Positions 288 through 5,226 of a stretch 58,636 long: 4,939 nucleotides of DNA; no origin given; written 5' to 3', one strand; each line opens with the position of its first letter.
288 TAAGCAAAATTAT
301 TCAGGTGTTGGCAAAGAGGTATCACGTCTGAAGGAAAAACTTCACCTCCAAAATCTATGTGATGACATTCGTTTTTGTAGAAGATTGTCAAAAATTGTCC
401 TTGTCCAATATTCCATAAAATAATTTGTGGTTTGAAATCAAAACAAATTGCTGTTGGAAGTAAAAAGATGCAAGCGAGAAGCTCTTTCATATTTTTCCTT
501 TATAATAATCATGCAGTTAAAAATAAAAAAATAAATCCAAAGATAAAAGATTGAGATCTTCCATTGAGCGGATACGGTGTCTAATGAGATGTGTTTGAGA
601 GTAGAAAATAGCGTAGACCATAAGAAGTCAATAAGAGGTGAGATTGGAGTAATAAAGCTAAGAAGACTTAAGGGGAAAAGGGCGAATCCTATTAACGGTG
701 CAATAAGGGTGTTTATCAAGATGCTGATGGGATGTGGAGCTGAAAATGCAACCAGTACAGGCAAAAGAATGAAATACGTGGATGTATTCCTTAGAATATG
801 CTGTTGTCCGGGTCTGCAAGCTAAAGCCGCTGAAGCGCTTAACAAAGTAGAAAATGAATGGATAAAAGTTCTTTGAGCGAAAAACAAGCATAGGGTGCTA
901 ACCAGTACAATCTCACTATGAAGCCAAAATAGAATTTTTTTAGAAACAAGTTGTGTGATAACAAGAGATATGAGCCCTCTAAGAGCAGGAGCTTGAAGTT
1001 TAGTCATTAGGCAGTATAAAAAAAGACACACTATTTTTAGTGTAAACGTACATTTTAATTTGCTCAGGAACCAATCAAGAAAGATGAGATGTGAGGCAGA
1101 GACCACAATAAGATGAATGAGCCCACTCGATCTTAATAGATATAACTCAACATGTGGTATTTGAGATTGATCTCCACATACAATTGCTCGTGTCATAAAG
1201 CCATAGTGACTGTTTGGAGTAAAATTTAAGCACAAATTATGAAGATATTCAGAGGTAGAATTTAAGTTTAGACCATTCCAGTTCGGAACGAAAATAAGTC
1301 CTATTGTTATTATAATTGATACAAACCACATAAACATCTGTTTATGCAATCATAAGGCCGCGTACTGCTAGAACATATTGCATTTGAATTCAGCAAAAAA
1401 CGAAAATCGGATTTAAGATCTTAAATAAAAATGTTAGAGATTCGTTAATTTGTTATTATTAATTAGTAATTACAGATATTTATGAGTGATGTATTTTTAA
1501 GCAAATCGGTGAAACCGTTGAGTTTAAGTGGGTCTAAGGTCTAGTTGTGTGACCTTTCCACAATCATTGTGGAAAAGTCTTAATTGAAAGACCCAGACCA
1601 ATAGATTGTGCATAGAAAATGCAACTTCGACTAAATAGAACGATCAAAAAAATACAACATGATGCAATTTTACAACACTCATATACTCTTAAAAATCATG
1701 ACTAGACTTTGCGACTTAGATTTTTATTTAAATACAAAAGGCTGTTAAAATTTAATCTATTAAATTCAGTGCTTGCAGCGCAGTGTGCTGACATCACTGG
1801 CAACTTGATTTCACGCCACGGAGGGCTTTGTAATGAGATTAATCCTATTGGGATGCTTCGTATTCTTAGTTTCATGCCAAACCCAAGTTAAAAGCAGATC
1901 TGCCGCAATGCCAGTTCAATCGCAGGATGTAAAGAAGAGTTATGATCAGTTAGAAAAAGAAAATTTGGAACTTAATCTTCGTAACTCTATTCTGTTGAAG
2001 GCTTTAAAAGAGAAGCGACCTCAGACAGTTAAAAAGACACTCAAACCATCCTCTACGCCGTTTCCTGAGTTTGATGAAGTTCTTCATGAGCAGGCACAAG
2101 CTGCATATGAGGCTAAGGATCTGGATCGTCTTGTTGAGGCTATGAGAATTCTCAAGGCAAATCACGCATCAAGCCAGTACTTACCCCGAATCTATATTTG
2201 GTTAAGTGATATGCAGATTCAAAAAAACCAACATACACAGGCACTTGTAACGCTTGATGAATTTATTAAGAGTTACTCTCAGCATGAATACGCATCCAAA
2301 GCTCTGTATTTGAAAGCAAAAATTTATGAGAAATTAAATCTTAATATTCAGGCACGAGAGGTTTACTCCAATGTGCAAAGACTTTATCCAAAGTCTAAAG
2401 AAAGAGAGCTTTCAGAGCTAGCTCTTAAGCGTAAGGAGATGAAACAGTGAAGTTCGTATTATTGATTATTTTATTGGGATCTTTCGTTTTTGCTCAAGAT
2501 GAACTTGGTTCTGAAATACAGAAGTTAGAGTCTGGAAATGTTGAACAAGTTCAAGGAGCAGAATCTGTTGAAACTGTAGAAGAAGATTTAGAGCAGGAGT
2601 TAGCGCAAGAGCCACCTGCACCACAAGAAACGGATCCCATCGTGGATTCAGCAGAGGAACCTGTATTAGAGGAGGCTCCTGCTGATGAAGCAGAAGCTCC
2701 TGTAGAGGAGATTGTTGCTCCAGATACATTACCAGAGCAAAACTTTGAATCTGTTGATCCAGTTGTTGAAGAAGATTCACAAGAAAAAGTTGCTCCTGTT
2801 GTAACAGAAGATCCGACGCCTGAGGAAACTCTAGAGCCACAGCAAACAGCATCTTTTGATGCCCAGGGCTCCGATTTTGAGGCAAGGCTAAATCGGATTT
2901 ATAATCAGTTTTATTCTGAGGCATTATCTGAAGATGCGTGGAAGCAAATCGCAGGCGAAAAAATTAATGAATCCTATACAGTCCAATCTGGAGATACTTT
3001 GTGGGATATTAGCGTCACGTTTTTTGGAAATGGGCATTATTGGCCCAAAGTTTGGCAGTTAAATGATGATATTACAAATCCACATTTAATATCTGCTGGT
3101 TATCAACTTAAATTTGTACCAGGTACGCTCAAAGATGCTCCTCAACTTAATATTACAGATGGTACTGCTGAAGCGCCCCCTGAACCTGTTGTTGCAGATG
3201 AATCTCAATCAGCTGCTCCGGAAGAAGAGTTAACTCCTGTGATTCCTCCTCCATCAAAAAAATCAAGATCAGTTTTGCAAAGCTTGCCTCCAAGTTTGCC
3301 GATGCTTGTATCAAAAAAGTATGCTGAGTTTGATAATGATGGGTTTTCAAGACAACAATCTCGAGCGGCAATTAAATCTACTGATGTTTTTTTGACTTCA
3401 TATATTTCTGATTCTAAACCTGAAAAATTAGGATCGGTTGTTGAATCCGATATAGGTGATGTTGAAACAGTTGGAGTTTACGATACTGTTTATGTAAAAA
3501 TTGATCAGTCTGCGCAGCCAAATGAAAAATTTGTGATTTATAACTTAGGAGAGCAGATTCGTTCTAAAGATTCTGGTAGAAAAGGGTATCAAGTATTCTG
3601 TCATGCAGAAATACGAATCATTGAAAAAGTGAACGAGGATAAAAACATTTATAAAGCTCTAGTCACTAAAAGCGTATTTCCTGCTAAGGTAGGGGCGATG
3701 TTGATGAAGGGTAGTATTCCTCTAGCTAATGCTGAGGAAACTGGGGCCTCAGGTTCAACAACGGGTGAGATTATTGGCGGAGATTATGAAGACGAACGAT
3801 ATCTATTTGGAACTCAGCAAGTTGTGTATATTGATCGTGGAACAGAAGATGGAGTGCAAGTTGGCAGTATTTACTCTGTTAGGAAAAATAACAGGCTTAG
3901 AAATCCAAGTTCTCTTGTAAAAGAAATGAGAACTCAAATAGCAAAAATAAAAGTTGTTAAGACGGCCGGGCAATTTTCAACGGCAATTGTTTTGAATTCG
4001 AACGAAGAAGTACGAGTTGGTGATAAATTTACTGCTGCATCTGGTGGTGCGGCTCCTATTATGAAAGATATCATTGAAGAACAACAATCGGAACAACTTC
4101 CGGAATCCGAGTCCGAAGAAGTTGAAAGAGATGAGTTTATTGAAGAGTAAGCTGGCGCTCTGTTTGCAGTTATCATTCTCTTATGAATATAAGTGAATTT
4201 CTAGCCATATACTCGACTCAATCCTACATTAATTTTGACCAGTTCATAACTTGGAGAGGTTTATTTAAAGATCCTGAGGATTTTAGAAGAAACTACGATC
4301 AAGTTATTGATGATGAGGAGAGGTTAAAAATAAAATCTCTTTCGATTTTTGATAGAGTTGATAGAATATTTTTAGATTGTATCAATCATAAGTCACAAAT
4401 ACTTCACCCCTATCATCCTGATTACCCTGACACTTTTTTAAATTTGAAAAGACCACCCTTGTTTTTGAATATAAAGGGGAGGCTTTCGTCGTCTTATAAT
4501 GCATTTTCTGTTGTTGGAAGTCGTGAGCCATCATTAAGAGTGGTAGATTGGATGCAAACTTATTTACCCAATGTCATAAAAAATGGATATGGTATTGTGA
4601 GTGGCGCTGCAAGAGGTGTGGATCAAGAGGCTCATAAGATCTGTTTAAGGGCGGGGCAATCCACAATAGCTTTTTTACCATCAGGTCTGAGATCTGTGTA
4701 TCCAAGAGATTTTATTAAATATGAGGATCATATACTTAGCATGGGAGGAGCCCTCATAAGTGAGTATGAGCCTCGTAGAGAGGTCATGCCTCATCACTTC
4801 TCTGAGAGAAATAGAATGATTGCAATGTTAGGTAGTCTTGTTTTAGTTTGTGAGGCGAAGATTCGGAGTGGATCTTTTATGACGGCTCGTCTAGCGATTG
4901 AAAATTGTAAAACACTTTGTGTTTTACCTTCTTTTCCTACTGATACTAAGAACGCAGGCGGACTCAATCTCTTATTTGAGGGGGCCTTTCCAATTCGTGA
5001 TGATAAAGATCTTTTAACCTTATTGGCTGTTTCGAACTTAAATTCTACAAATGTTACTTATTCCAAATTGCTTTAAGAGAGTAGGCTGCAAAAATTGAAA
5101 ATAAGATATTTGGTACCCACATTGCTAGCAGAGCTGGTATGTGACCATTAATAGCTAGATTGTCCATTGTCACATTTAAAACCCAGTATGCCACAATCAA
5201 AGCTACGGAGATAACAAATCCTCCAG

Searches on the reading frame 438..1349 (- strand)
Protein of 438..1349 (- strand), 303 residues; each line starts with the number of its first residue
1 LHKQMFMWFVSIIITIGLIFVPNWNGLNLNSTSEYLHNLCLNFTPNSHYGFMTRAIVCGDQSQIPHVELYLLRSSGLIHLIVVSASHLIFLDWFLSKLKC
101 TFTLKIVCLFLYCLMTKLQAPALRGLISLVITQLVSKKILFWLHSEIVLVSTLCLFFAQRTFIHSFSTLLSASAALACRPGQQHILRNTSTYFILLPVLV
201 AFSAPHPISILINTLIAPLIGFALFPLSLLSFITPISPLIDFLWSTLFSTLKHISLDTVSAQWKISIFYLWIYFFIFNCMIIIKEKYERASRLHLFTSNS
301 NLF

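Call 66: search_protein_families(library=pfam, proteins=[window:438-1349:-], max_evalue=0.001)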
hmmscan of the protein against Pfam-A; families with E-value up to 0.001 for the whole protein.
window:438-1349:- (303 aa): 1 family
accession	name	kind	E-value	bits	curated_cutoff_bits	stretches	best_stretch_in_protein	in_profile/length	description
PF03772.21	Competence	-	4.4e-07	30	23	1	57-281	2-261/270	Competence protein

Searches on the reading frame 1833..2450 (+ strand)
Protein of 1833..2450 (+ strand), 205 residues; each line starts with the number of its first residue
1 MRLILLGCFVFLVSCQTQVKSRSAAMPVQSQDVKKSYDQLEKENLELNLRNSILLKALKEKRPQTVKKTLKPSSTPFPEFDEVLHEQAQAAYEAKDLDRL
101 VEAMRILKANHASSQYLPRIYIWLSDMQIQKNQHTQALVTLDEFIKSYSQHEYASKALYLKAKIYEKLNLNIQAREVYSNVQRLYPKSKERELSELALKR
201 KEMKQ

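Call 66: search_protein_families(library=pfam, proteins=[window:1833-2450:+], max_evalue=0.001)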
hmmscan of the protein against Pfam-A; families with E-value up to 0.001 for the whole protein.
window:1833-2450:+ (205 aa): 4 families
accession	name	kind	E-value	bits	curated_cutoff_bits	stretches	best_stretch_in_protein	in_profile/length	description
PF13174.12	TPR_6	-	4.7e-08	33.6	26.3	0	157-188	2-33/33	Tetratricopeptide repeat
PF13525.12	YfiO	-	3.9e-05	24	25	1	82-165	6-89/203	Outer membrane lipoprotein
PF13181.12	TPR_8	-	8.7e-05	22.8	25.7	0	156-187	2-33/34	Tetratricopeptide repeat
PF07719.23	TPR_2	-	0.00037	20.8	27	0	156-187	2-33/34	Tetratricopeptide repeat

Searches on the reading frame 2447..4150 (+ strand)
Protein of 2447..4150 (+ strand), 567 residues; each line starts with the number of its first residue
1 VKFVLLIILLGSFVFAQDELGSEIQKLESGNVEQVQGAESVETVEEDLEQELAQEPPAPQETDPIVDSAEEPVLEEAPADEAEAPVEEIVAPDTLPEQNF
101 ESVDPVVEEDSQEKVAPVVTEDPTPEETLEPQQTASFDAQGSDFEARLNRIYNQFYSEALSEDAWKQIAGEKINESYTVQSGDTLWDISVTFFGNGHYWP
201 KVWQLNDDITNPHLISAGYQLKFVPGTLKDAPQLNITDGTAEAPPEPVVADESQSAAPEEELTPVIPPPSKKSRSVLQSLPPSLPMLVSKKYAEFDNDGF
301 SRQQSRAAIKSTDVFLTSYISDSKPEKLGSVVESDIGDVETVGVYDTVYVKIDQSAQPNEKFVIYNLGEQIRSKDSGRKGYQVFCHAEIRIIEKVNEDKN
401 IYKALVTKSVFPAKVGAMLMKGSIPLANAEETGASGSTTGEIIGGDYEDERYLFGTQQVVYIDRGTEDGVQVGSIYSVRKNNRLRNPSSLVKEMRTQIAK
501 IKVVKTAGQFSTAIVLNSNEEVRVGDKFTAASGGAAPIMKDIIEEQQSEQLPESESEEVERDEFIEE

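Call 66: search_protein_families(library=pfam, proteins=[window:2447-4150:+], max_evalue=0.001)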
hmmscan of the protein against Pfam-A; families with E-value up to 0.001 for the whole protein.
window:2447-4150:+ (567 aa): 1 family
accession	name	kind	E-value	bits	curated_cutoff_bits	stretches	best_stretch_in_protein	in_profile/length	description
PF01476.26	LysM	-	4.8e-07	30.1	20.9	1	177-222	1-41/43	LysM domain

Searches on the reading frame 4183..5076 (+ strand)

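Call 42: search_protein_families(library=pfam, proteins=[window:4183-5076:+], max_evalue=0.001)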
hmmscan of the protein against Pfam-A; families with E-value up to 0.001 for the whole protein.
window:4183-5076:+ (297 aa): 1 family
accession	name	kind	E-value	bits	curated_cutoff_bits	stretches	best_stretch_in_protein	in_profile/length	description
PF02481.21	DNA_processg_A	-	1.2e-52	178.7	29.6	1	69-271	5-210/212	DNA recombination-mediator protein A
